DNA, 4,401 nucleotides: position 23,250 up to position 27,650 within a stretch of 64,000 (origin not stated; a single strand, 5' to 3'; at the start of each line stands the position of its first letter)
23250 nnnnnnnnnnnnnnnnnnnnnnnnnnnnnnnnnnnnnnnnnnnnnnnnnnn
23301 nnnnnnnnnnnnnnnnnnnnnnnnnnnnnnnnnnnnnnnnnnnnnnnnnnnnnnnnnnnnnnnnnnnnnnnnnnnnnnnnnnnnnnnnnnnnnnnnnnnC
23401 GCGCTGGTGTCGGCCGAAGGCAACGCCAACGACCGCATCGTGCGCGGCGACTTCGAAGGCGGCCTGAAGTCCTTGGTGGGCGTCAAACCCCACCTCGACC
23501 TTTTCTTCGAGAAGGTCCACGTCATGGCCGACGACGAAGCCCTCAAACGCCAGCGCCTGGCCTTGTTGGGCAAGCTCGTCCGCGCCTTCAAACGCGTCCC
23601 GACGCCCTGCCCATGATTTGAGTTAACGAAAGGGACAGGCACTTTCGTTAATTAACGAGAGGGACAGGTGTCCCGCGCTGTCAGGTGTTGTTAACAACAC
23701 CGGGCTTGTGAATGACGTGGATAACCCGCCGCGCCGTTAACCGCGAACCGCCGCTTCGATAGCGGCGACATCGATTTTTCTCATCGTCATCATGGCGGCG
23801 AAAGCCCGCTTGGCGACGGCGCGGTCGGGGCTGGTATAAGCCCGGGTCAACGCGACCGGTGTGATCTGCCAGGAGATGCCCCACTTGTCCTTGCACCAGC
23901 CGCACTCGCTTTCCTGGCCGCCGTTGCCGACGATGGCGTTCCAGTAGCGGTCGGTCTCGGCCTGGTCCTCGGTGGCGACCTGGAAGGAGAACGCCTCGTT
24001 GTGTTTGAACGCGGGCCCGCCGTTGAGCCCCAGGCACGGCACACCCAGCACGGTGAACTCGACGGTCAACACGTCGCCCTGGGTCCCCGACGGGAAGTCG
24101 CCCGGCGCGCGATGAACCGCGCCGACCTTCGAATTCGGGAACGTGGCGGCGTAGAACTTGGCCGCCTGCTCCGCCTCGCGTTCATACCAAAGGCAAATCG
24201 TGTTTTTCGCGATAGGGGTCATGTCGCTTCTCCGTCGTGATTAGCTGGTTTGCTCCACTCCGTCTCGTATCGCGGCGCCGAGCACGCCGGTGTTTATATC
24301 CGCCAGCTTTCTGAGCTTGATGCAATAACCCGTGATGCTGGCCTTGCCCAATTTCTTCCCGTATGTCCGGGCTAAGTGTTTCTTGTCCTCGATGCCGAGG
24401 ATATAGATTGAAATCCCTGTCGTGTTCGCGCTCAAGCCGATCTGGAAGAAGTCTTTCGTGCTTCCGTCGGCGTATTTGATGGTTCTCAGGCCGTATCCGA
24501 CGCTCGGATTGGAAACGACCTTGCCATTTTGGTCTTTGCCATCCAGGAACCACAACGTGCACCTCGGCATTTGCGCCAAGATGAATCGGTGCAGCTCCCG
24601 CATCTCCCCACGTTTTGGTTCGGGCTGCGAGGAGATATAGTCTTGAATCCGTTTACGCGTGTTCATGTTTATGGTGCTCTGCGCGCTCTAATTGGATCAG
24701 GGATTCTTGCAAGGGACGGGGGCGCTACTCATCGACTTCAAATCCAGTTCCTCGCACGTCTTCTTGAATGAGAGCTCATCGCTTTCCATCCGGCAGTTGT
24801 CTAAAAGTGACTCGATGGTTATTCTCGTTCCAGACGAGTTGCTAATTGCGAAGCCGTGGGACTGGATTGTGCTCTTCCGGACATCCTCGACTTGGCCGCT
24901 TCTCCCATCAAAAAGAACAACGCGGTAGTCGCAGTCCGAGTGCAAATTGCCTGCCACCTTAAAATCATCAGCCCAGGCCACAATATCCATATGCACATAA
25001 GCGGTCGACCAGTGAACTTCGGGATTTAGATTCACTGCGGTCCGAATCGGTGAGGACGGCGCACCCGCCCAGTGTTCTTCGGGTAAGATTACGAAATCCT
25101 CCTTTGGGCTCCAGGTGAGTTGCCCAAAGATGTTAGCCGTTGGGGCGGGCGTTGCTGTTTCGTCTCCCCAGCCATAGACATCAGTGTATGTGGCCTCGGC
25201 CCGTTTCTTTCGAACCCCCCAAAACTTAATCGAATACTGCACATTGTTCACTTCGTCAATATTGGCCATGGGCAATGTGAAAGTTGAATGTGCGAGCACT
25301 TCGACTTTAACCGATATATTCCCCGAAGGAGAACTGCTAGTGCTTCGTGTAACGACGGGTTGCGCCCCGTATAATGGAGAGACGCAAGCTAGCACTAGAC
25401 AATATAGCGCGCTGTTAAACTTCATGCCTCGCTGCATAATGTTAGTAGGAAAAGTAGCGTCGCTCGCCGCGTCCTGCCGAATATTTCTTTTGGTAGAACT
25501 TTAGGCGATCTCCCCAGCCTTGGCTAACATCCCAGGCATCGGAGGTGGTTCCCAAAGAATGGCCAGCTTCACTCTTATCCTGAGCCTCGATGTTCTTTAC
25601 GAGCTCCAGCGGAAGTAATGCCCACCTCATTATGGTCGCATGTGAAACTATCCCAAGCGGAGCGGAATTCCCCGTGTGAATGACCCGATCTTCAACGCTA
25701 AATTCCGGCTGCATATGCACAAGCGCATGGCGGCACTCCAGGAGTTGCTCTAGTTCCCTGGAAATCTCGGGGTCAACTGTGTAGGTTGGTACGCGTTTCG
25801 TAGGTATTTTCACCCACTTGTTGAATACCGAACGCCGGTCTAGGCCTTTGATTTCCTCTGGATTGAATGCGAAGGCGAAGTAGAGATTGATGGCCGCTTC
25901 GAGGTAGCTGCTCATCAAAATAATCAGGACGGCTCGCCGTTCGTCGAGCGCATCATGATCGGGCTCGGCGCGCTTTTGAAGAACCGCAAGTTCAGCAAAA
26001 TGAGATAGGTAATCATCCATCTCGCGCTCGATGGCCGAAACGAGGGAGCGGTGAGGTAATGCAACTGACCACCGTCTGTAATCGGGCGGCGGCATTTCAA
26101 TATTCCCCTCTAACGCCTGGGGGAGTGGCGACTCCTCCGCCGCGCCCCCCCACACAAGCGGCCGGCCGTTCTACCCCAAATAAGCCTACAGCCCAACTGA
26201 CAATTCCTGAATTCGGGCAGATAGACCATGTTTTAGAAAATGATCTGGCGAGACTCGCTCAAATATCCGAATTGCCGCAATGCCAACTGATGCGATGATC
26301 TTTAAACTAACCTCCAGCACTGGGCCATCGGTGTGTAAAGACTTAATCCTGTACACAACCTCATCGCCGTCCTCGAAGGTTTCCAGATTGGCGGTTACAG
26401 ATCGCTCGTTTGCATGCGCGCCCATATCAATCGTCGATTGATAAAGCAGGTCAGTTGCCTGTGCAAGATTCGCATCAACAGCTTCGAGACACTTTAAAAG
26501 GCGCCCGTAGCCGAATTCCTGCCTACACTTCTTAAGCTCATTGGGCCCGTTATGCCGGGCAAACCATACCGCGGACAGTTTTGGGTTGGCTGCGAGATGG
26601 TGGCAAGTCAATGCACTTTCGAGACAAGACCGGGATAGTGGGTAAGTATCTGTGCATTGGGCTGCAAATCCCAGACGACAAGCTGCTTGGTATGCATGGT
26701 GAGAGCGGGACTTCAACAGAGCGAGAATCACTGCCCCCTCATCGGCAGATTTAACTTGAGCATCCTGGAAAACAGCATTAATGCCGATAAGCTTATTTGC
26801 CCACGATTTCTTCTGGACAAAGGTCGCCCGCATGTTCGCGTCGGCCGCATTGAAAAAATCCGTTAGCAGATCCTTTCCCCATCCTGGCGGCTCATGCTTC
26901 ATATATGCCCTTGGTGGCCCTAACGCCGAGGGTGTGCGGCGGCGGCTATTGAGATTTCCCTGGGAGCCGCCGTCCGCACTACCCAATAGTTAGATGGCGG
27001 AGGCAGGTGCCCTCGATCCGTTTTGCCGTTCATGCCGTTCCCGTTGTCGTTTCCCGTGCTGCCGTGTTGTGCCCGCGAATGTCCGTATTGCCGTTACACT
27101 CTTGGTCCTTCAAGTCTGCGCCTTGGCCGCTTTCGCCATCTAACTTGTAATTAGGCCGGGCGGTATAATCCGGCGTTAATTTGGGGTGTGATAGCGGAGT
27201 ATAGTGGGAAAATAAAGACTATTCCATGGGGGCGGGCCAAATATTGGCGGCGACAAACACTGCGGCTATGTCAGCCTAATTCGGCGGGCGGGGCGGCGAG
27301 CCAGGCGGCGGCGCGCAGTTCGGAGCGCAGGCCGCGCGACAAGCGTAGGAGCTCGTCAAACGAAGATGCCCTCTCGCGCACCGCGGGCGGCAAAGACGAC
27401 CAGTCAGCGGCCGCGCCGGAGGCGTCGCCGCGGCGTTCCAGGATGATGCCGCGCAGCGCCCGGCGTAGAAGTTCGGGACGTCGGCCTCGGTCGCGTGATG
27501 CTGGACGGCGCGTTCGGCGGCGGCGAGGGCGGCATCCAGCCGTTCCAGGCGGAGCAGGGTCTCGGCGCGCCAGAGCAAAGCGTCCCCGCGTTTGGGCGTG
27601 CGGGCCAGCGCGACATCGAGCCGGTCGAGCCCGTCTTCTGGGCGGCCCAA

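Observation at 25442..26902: Orphan two-gene module with an Rx4H HEPN-type motif: candidate toxin-antitoxin, abortive-infection or defence pair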

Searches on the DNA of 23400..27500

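Call 80: search_rna_families(source=window, start=23400, end=27500, threshold=evalue, max_evalue=1)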
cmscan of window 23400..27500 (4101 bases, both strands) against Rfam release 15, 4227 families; matches with E-value up to 1: 1.
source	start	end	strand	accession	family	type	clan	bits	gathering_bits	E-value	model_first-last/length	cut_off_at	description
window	25191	25268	-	RF00283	SCARNA18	Gene; snRNA; snoRNA; scaRNA;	-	20.7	40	0.34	1-83/83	no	small Cajal body-specific RNA 18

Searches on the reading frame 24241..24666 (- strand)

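Call 3: search_protein_families(library=pfam, proteins=[window:24241-24666:-], max_evalue=1)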
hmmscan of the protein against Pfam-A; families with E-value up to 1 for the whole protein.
window:24241-24666:- (141 aa): 1 family
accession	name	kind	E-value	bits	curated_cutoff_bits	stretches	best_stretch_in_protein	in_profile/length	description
PF08818.16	DUF1801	-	0.0016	19.2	27.2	1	18-135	1-83/85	Domain of unknown function (DU1801)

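Call 4: search_protein_families(library=padloc, proteins=[window:24241-24666:-], max_evalue=1)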
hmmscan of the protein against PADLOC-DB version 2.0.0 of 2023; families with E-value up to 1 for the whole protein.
window:24241-24666:- (141 aa): 0 families

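Call 5: search_protein_families(library=ncbifam, proteins=[window:24241-24666:-], max_evalue=1)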
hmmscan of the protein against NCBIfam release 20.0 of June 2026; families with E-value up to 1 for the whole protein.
window:24241-24666:- (141 aa): 0 families

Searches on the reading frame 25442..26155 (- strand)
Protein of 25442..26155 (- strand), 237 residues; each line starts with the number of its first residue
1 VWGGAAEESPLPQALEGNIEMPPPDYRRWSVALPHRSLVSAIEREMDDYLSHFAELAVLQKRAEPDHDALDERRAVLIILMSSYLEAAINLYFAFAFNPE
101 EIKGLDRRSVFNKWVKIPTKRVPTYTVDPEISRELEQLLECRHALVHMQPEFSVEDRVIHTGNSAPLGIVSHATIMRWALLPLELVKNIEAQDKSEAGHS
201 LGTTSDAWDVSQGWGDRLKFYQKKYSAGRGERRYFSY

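Call 3: search_protein_families(library=pfam, proteins=[window:25442-26155:-], max_evalue=1)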
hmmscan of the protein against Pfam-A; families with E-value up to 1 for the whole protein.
window:25442-26155:- (237 aa): 2 families
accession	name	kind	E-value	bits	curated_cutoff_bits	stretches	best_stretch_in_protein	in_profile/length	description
PF18735.6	HEPN_RiboL-PSP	-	0.16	12.3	28.4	0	101-147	100-158/191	RiboL-PSP-HEPN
PF09520.16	RE_TdeIII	-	0.27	11.2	27.2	1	61-115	151-209/242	Type II restriction endonuclease, TdeIII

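Call 4: search_protein_families(library=padloc, proteins=[window:25442-26155:-], max_evalue=1)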
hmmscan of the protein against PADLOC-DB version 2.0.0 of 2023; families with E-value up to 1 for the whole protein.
window:25442-26155:- (237 aa): 0 families

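Call 5: search_protein_families(library=ncbifam, proteins=[window:25442-26155:-], max_evalue=1)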
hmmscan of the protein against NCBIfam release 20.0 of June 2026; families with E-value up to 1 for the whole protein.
window:25442-26155:- (237 aa): 1 family
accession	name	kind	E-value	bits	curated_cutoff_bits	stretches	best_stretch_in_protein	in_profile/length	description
NF003808.0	PRK05396.1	equivalog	0.2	10.5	380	1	102-173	112-181/341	L-threonine 3-dehydrogenase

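Call 9: find_homologous_proteins(query=window:25442-26098:-, max_evalue=0.01)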
Query window:25442-26098:- (218 aa): 3 proteins with E <= 0.01 among 289 candidates.
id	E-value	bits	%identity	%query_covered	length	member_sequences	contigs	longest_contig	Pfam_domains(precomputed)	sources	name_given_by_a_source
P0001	2.2e-70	255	53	98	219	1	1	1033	-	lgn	-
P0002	3.1e-69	251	62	87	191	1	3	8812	-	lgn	-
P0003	1.1e-65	239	54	88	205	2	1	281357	-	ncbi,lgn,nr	ncbi:MAG: hypothetical protein HY078_12615 [Elusimicrobia bacterium]|nr:hypothetical protein [Elusim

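Call 14: find_encoding_contigs(protein=P0003, flank=8000, max_places=3)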
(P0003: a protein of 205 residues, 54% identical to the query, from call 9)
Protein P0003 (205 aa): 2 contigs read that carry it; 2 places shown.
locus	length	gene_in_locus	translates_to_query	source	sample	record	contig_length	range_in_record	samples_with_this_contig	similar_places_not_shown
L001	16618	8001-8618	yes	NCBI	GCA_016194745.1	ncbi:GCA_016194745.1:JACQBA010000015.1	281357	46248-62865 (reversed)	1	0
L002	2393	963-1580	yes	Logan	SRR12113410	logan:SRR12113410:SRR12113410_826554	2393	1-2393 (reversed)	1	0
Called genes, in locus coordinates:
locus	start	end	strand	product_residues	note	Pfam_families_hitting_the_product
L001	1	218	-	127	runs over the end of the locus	-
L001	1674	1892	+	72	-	PF13560:HTH_31, PF01381:HTH_3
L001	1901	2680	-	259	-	PF18734:HEPN_AbiU2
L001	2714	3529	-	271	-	-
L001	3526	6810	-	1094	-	-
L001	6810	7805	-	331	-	PF13289:SIR2_2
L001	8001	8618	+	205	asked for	-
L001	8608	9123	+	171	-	PF13238:AAA_18 (weak)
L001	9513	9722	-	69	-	-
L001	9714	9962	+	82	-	-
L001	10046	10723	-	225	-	PF13505:OMP_b-brl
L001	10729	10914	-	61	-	PF14375:Cys_rich_CWC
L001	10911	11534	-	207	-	PF14597:Lactamase_B_5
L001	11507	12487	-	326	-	PF02618:YceG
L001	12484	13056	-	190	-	PF02834:LigT_PEase, PF13563:2_5_RNA_ligase2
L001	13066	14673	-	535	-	PF01642:MM_CoA_mutase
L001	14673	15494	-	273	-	PF04773:FecR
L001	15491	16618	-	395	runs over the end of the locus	PF00579:tRNA-synt_1b, PF01479:S4 (weak)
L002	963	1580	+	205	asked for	-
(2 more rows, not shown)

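Call 16: find_encoding_contigs(protein=P0002, flank=8000, max_places=4)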
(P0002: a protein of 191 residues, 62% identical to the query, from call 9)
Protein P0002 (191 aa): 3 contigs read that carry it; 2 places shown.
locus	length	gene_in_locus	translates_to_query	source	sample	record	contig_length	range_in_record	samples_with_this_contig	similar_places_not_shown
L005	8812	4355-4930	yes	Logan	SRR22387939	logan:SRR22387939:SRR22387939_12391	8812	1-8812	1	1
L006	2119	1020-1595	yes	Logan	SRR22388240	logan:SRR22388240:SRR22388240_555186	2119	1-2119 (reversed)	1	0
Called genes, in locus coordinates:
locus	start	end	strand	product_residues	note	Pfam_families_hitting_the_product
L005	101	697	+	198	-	-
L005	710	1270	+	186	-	-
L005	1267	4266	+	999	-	-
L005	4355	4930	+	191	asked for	-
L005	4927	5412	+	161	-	-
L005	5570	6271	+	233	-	PF07885:Ion_trans_2 (faint)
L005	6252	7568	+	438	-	-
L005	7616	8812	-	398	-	?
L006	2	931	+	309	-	?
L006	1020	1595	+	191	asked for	-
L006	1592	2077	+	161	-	-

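Call 20: search_protein_families(library=pfam, proteins=[L001:8608-9123:+, L005:4927-5412:+, L005:1267-4266:+, L005:710-1270:+, L005:101-697:+], max_evalue=0.1)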
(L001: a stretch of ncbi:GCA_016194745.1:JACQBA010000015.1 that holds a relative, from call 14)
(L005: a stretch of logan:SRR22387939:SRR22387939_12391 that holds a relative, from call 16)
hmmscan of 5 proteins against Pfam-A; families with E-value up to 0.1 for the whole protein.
L001:8608-9123:+ (171 aa): 5 families
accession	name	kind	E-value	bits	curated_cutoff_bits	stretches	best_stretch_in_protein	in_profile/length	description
PF13238.12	AAA_18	-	6.8e-06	27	29.4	1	8-81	1-79/128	AAA domain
PF13671.12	AAA_33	-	0.0023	18.6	27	1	8-51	2-45/143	AAA domain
PF13207.12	AAA_17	-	0.0043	17.8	27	1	12-75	2-63/136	AAA domain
PF13401.12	AAA_22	-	0.026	15.3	27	1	4-45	4-43/130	AAA domain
PF20720.3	nSTAND3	-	0.049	13.8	27.2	1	5-36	17-48/155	Novel STAND NTPase 3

L005:4927-5412:+ (161 aa): 0 families

L005:1267-4266:+ (999 aa): 0 families

L005:710-1270:+ (186 aa): 0 families

L005:101-697:+ (198 aa): 0 families

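Call 21: search_protein_representatives(alignment_id=A1)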
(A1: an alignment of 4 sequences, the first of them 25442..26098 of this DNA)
Query: 4 sequences, 218 profile positions. Proteins with E-value up to 0.001 (for the whole library): 186; up to 1e-10: 81; up to 1e-30: 8. The best 150 are listed.
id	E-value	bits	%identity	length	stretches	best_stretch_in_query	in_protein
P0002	7.2e-105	365.7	-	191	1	27-218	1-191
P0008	6.7e-75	267.7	-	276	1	57-217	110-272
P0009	8.2e-72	257.6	-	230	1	8-211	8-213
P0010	1.9e-59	217.2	-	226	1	5-205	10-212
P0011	3.8e-53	196.6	-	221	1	6-210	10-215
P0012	4.1e-40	154.0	-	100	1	2-101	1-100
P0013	8.9e-39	149.6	-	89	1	129-216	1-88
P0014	5.5e-33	130.7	-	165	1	8-147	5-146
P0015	4.4e-29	117.9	-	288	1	15-182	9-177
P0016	2.5e-26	108.9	-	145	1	50-187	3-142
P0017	3.2e-26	108.6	-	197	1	15-174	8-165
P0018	3.8e-26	108.3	-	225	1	49-181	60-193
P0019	8.3e-26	107.2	-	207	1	13-183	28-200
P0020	2.6e-25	105.6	-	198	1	15-185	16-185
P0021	1.5e-24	103.1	-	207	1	14-181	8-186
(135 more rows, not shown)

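Call 24: search_protein_families(library=pfam, alignment_id=A3, max_evalue=0.01)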
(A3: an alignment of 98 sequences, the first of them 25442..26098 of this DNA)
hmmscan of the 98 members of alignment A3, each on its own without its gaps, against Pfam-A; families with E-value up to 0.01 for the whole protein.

A. member 1, window:25442-26098:- (218 aa): 0 families

B. families by the number of members that match (of 98 scanned): 7 families
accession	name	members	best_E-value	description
PF18735.6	HEPN_RiboL-PSP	9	0.0002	RiboL-PSP-HEPN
PF18730.6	HEPN_Cthe2314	2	0.0013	Cthe_2314-like HEPN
PF18737.6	HEPN_MAE_28990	1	0.00044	MAE_28990/MAE_18760-like HEPN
PF12358.13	DUF3644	1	0.0022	Domain of unknown function (DUF3644)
PF18739.6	HEPN_Apea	1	0.0026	Apea-like HEPN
PF23138.1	CTLH_Armc9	1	0.0044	Armc9, CTLH-like domain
PF18736.6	pEK499_p136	1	0.0076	HEPN pEK499 p136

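Call 25: search_solved_structures(query=A3, max_evalue=1, show_alignments=2)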
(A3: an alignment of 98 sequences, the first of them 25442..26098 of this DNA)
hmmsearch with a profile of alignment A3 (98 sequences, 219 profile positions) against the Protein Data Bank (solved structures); distinct sequences matched with E-value up to 1: 0.

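Call 38: predict_structure(alignment_id=A3)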
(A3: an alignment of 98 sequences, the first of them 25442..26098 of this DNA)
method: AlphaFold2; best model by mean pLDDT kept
length: 218 residues; sequences in the alignment: 98
mean_pLDDT: 95.5   pTM: 0.90
mean pLDDT of the five models: 95.5, 95.3, 95.2, 95.3, 94.5
residues with pLDDT >= 90: 200; 70-90: 15; 50-70: 3; < 50: 0
segments of 3 or more residues with pLDDT < 50: none
pLDDT, mean of each block of 10 residues (from residue 1): 71 89 98 98 97 98 98 97 96 98 98 98 98 97 95 98 98 98 97 97 98 89
secondary structure, 60 per line:
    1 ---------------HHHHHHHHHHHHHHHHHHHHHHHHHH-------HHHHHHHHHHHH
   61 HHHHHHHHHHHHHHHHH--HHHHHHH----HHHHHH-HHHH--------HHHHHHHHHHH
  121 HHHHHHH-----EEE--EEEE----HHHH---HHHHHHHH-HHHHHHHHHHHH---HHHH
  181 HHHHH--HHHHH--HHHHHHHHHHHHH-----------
elements in order: H16-41 H49-77 H80-86 H91-96 H98-101 H110-127 E133-135 E138-141 H146-149 H153-160 H162-173 H177-185 H188-192 H195-207

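Call 42: fold_search(model_id=the predicted structure, library=pdb)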
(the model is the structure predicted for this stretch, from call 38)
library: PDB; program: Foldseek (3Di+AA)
matches with E <= 10: 417; with E <= 0.001: 0
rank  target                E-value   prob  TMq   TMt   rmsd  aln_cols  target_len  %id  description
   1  3l39                  2.5e-01  0.11  0.16  0.16  18.8       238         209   16  Crystal structure of Putative PhoU-like phosphate regulatory protein (BT4638) from BACTEROIDES THETAIOTAOMICRON VPI-5482 (released 2010-01-19)
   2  7ae6_A                4.4e-01  0.80  0.38  0.50   7.4       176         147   14  Crystal structure of di-AMPylated HEPN(R102A) toxin (released 2020-12-30)
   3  1r0d_B                4.4e-01  0.23  0.26  0.28  14.1       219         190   15  HIP1R THATCH DOMAIN CORE (released 2004-07-06)
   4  8vyy_A                4.9e-01  0.18  0.23  0.21  19.3       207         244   11  The crystal structure of MarE in complex with its native substrate, beta-methyl-L-tryptophan (released 2025-04-02)
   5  7bxo_F                5.1e-01  0.63  0.32  0.48  12.9       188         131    8  Crystal structure of the toxin-antitoxin with AMP-PNP (released 2020-09-30)
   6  6kcr_C                6.2e-01  0.30  0.26  0.33  15.0       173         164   10  X-ray structure of the MtlR-HPr complex from Escherichia coli (released 2019-10-09)
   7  1r0d_A                6.5e-01  0.18  0.26  0.27  13.6       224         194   16  HIP1R THATCH DOMAIN CORE (released 2004-07-06)
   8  8gl3                  6.5e-01  0.14  0.22  0.25  23.7       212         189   15  De novo design of monomeric helical bundles for pH-controlled membrane lysis (released 2023-09-06)
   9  9ii3_B                6.9e-01  0.12  0.20  0.08  22.7       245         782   13  Cryo-EM Structure of the 2:1 Complex of mGlu3 and beta-arrestin1 (released 2025-03-05)
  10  1yux_A                7.9e-01  0.14  0.19  0.20  13.8       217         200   11  Mixed valant state of nigerythrin (released 2005-06-21)
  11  6m6u_H                8.3e-01  0.41  0.26  0.39   6.2       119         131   12  Crystal structure the toxin-antitoxin MntA-HpeT mutant-D39ED41E (released 2020-09-30)
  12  2nw9_B                8.3e-01  0.11  0.21  0.18  16.9       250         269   13  Crystal Structure of Tryptophan 2,3-dioxygenase (TDO) from Xanthomonas campestris in complex with ferrous heme and 6-f (released 2006-12-19)
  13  7mtr_B                8.3e-01  0.08  0.16  0.07  21.8       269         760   13  CryoEM Structure of Full-Length mGlu2 Bound to Ago-PAM ADX55164 and Glutamate (released 2021-07-07)
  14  5yep_C                8.7e-01  0.44  0.31  0.44   6.6       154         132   11  Crystal structure of SO_3166-SO_3165 from Shewanella oneidensis (released 2018-03-28)
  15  6m6w_B                8.7e-01  0.23  0.26  0.35  13.6       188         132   10  Crystal structure the toxin-antitoxin MntA-HpeT mutant-Y104A (released 2020-09-30)
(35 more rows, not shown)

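Call 50: find_related_loci(query=A5, collection=genome_contigs, flank=6000)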
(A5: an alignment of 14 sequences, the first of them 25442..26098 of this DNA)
Query A5 (218 aa) in genome_contigs; peptide patterns used: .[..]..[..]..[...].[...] (x = any residue, [..] = any of these).
13 stretches matched a pattern; 4 encode a relative of the query (tblastn E <= 1e-3); 4 distinct loci.
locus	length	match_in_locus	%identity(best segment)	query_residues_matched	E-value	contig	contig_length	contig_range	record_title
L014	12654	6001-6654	55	2-217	2e-83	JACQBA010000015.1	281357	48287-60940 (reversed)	MAG: Elusimicrobia bacterium isolate NC_groundwater_930_Pr1_S-0.2um_66_35 Montesol18-Sp2_coassembly_scaffold_673247, who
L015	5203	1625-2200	39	6-197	2e-47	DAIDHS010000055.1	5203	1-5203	MAG TPA_asm: Elusimicrobia bacterium isolate clean11 NODE_55_length_5203_cov_4.220640, whole genome shotgun sequence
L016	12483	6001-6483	32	16-183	1e-23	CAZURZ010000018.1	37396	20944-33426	MAG TPA_asm: uncultured Elusimicrobia sp. isolate SRP287453_co1_212 genome assembly, contig: NODE_1755_length_37396_cov_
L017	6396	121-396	33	86-176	1e-11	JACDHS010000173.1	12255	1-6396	MAG: Verrucomicrobia bacterium isolate MGR_bin444 SD2911_NODE_963_length_12255_cov_2.302276, whole genome shotgun sequen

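Call 53: find_related_loci(query=A5, collection=viral_contigs, flank=6000)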
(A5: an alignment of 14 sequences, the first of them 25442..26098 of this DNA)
Query A5 (218 aa) in viral_contigs; peptide patterns used: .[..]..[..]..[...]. (x = any residue, [..] = any of these).
4 stretches matched a pattern, but none encodes a relative of the query by tblastn (E <= 1e-3).

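Call 65: search_protein_families(library=pfam, proteins=[L016:5609-5980:+, L016:2845-5628:+, L016:6567-6941:-, L015:3080-3511:+, L015:833-1483:+, L017:676-2253:-, L005:4927-5412:+, L005:710-1270:+, L005:6252-7568:+], max_evalue=1)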
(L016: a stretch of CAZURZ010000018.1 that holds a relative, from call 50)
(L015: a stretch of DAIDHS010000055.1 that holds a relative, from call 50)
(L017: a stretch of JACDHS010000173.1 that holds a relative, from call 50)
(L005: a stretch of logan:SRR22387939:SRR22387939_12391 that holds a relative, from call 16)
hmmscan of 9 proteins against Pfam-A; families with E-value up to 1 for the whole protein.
L016:5609-5980:+ (123 aa): 4 families
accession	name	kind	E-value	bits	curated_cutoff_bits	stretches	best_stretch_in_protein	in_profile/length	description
PF18765.7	Polbeta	-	8.4e-10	39.1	26.9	1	26-72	5-43/93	Polymerase beta, Nucleotidyltransferase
PF01909.29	NTP_transf_2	-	5.4e-09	36.8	21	1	29-65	10-45/93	Nucleotidyltransferase domain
PF22600.2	MTPAP-like_central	-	0.013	16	27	1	13-65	18-70/139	Poly(A) RNA polymerase, mitochondrial-like, central palm domain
PF04439.18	Adenyl_transf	-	0.061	12.9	22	1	18-57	5-46/279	Streptomycin adenylyltransferase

L016:2845-5628:+ (927 aa): 0 families

L016:6567-6941:- (124 aa): 0 families

L015:3080-3511:+ (143 aa): 1 family
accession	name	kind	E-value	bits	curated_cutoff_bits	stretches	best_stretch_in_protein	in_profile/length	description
PF10543.14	ORF6N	-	2.7e-30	104.9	27.8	1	23-107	2-86/86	ORF6N domain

L015:833-1483:+ (216 aa): 7 families
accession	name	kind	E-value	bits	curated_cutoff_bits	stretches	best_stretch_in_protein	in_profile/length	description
PF00561.26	Abhydrolase_1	-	3.7e-19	69.8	25.8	1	9-202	55-244/245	alpha/beta hydrolase fold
PF12697.13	Abhydrolase_6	-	3.4e-14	54.5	26.3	1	9-206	48-214/217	Alpha/beta hydrolase family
PF12146.15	Hydrolase_4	-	4.8e-10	39.6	27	1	27-100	80-155/239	Serine aminopeptidase, S33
PF00756.26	Esterase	-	0.00011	22.6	22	1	27-131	119-154/251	Putative esterase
PF00975.26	Thioesterase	-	0.01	16.5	26.4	1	14-52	57-94/226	Thioesterase domain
PF03096.20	Ndr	-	0.047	12.9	23.3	1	10-68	86-144/283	Ndr family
PF07819.20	PGAP1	-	0.22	11.7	24.3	1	26-65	94-137/233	PGAP1-like alpha/beta domain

L017:676-2253:- (525 aa): 8 families
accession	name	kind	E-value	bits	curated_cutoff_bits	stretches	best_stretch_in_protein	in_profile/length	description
PF00004.35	AAA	-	1.9e-28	100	21.2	1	283-413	1-130/131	ATPase family associated with various cellular activities (AAA)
PF17862.7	AAA_lid_3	-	0.00069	19.6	27.2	1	441-467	5-31/45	AAA+ lid domain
PF13191.12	AAA_16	-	0.013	16.5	32.6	1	279-386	23-136/167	AAA ATPase domain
PF13207.12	AAA_17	-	0.14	12.9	27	1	286-333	1-47/136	AAA domain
PF06745.19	ATPase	-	0.14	11.9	26.6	1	274-298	13-37/231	KaiC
PF25199.1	nSTAND_NTPase5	-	0.16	12.3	34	0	104-147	89-134/145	Novel STAND NTPase 5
PF13401.12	AAA_22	-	0.18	12.6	27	0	283-304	8-29/130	AAA domain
PF20720.3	nSTAND3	-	0.23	11.6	27.2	1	279-301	16-38/155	Novel STAND NTPase 3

L005:4927-5412:+ (161 aa): 0 families

L005:710-1270:+ (186 aa): 0 families

L005:6252-7568:+ (438 aa): 2 families
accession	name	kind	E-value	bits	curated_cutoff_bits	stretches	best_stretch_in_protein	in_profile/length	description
PF01743.26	PolyA_pol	-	4e-05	24.4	23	1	42-92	1-50/126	Poly A polymerase head domain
PF25760.1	Phage_RB18_ORF43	-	0.22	11.9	27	1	173-222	4-46/69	Phage RB18 ORF43.1 protein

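Call 72: find_encoding_contigs(protein=P0001, flank=3000, max_places=3)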
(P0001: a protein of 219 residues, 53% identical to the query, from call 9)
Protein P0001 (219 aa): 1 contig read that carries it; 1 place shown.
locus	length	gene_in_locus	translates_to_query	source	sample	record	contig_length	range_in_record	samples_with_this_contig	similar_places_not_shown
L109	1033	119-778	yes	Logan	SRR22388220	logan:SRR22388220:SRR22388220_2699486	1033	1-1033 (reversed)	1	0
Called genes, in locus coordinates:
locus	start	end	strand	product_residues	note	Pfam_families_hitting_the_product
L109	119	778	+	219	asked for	-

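Call 76: search_protein_families(library=padloc, alignment_id=A3, max_evalue=0.01)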
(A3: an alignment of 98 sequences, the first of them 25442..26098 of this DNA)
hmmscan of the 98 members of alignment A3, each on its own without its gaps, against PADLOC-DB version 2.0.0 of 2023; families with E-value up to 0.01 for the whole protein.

A. member 1, window:25442-26098:- (218 aa): 0 families

B. families by the number of members that match (of 98 scanned): 2 families
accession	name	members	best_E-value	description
PDLC03820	RTasHEPN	9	5.7e-06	DRT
PDLC03836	DzbB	1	0.0078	-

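Call 84: search_dna_similar(query=window:25442-26095:-, collection=plasmids, mode=protein, max_evalue=0.001, max_rows=20)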
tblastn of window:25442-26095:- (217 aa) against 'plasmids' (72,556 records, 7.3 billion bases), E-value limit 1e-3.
No match.

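Call 97: search_dna_similar(query=window:25442-26095:-, collection=phages, mode=protein, max_evalue=0.01, max_rows=10)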
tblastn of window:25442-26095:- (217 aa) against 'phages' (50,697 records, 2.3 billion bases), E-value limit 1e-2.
No match.
